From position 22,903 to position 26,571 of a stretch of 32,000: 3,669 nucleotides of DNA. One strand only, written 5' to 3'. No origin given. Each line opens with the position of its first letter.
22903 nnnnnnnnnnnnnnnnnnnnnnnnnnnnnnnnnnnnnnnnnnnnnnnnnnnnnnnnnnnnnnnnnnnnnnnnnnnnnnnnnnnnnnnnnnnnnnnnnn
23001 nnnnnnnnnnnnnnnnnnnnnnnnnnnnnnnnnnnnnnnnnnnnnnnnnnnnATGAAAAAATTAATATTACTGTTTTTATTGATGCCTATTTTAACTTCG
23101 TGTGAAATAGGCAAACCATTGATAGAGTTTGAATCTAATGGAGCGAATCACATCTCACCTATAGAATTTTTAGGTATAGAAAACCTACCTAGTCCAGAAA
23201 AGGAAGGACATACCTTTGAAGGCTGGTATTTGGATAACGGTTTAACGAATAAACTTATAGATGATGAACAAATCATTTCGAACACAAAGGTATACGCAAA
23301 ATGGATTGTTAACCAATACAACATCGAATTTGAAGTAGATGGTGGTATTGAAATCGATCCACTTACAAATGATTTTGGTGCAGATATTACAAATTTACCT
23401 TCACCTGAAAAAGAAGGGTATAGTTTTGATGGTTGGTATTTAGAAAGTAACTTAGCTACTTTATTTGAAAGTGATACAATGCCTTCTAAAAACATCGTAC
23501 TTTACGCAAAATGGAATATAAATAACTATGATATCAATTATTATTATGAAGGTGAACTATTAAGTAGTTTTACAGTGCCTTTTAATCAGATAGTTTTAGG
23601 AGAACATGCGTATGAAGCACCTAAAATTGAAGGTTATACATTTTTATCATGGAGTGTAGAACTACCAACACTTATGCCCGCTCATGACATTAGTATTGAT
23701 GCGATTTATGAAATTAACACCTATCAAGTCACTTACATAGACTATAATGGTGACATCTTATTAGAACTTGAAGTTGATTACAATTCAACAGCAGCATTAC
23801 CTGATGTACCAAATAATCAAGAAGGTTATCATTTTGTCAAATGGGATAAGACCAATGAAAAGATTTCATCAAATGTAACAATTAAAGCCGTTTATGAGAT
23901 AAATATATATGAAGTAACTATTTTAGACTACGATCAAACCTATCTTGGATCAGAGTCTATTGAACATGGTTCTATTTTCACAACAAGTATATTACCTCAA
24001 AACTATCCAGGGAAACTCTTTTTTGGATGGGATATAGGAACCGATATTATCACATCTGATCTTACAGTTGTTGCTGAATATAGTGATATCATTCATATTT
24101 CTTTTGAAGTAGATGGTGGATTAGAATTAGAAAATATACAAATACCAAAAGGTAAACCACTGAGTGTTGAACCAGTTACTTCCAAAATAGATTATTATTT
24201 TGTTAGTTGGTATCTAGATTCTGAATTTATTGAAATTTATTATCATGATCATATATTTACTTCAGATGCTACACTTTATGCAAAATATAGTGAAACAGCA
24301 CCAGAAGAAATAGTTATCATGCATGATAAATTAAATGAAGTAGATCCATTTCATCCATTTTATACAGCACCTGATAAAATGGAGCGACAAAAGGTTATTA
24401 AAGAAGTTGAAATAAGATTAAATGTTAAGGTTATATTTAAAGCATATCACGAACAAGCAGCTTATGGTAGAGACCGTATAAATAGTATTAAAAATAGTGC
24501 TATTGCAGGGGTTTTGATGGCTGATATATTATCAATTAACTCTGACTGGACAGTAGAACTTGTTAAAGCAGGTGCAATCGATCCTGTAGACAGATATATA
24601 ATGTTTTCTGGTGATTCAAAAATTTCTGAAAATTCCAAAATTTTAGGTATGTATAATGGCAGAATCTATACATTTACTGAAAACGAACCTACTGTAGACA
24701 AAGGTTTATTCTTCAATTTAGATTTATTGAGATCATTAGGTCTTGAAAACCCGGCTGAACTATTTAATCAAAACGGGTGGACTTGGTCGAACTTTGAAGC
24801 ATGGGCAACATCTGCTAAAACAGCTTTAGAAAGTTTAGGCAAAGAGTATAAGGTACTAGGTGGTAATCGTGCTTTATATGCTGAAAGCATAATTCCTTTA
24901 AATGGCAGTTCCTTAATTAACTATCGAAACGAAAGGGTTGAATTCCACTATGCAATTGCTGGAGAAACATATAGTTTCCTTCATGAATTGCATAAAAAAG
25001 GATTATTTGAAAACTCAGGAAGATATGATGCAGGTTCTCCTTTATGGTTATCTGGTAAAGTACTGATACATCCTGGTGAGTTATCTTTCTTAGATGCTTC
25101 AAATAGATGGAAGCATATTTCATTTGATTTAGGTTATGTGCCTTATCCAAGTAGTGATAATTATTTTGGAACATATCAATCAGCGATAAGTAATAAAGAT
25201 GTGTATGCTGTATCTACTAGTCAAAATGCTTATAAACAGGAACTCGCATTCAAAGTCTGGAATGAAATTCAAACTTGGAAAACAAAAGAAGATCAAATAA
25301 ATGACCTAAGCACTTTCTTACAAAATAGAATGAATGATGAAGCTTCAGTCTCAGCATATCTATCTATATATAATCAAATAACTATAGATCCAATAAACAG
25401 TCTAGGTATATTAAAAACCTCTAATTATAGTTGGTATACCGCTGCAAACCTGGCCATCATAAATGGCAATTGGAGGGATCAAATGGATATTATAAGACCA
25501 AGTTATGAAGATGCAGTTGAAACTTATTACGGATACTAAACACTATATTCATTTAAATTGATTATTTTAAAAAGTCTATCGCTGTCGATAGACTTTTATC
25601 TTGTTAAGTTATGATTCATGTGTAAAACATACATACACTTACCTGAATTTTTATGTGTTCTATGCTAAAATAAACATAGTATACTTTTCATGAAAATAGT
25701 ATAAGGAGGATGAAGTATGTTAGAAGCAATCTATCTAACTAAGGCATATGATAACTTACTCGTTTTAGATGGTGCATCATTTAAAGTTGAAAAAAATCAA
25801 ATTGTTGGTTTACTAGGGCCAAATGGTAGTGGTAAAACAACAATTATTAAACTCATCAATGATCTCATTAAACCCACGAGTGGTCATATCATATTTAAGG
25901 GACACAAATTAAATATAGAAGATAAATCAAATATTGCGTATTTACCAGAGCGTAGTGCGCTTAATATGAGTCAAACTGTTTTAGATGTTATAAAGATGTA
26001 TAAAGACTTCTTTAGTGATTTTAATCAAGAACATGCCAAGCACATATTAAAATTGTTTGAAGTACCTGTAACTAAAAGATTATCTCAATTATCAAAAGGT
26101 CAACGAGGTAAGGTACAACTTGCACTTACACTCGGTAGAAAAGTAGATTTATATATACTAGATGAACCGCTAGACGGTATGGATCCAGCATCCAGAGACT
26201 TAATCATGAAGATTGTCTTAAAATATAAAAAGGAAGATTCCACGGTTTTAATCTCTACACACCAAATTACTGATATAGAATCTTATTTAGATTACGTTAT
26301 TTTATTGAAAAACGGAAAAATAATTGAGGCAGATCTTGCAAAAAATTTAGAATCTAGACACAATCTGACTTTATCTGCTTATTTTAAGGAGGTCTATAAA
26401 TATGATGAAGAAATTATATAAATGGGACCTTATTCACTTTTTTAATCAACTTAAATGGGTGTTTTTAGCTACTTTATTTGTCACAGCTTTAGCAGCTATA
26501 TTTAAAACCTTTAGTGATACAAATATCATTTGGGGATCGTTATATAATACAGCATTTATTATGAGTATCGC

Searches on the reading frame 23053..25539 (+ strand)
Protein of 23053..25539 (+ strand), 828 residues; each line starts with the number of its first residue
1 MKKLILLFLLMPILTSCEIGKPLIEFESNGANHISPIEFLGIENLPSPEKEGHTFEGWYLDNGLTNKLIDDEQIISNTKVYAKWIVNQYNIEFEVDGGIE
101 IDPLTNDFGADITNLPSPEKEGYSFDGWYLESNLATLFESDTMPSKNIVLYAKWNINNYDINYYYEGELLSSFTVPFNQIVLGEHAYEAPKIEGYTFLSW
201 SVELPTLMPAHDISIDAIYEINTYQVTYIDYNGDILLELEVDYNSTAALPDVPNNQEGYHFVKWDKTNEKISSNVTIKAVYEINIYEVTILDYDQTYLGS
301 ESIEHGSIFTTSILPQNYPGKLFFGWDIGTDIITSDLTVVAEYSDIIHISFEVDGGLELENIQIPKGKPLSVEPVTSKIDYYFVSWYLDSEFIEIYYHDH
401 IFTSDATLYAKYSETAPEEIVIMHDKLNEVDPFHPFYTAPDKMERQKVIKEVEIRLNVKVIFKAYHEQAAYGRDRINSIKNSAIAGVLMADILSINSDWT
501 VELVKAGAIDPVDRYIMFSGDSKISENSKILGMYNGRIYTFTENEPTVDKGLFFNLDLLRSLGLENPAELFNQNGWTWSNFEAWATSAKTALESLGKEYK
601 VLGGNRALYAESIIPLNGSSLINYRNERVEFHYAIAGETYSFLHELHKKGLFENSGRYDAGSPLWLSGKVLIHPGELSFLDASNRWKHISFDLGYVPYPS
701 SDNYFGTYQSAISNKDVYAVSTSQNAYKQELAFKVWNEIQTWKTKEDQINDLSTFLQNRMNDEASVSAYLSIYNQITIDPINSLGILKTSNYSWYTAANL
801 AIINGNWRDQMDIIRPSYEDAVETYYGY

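Call 66: search_protein_families(library=pfam, proteins=[window:23053-25539:+], max_evalue=0.00001)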
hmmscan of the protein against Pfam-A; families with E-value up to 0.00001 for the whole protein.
window:23053-25539:+ (828 aa): 2 families
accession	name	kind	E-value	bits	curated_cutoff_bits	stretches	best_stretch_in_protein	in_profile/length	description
PF09479.16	Flg_new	-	5.6e-41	138.9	27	3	89-153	1-65/65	Listeria-Bacteroides repeat domain (List_Bact_rpt)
PF18998.6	Flg_new_2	-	2.6e-10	40.6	23.6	0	120-157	32-72/73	Divergent InlB B-repeat domain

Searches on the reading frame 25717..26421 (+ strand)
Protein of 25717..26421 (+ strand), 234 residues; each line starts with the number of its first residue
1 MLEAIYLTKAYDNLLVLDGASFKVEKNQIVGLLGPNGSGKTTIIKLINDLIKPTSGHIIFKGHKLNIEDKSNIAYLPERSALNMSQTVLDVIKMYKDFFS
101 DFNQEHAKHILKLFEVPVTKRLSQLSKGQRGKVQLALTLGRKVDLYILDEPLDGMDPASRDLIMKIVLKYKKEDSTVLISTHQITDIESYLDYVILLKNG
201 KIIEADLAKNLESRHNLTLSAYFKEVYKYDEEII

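Call 66: search_protein_families(library=pfam, proteins=[window:25717-26421:+], max_evalue=0.00001)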
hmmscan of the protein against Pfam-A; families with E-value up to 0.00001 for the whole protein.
window:25717-26421:+ (234 aa): 2 families
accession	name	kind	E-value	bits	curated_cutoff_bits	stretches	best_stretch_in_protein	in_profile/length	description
PF00005.33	ABC_tran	-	2.1e-26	93.6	25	1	17-152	1-136/137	ABC transporter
PF13304.12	AAA_21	-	5.9e-13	50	27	1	122-183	235-299/304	AAA domain, putative AbiEii toxin, Type IV TA system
